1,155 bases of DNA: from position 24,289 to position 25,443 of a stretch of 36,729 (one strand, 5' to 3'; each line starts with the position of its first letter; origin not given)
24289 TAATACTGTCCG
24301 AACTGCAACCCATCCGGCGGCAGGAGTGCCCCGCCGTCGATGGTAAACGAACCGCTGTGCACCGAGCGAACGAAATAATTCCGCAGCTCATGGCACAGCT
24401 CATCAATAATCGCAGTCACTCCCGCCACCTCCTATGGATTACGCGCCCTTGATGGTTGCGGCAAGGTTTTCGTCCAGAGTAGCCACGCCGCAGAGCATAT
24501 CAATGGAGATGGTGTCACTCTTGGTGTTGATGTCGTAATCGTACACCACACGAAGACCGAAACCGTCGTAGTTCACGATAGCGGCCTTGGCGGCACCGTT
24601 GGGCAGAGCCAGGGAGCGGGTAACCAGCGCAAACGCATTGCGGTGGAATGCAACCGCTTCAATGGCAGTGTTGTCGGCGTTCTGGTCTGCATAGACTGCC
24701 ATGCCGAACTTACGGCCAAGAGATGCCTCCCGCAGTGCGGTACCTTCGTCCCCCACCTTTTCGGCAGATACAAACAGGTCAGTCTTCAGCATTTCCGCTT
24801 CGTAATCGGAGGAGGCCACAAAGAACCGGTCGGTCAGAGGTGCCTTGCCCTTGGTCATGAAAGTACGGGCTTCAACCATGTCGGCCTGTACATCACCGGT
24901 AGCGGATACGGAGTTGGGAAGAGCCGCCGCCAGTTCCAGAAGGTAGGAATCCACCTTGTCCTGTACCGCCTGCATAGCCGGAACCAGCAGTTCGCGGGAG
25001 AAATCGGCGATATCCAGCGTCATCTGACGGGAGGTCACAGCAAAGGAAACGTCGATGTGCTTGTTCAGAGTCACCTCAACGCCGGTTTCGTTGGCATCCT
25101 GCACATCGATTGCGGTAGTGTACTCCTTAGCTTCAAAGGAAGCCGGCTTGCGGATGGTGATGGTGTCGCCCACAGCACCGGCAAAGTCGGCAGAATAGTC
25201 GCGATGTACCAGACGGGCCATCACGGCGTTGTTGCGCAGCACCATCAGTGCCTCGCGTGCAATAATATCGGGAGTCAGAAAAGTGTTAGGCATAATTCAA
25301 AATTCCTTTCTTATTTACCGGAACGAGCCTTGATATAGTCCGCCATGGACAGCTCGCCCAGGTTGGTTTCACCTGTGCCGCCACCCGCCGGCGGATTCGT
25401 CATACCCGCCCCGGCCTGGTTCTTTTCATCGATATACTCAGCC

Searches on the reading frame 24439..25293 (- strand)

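Call 101: search_protein_families(library=phrogs, proteins=[window:24439-25293:-], max_evalue=0.00001)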
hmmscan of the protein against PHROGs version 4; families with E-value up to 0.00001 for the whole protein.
window:24439-25293:- (284 aa): 2 families
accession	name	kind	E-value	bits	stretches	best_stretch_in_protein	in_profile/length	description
phrog_283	-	head and packaging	4.8e-63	214.8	2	1-207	1-218/385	major head protein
phrog_267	-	head and packaging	9.4e-21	75.4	1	2-225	32-285/410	major head protein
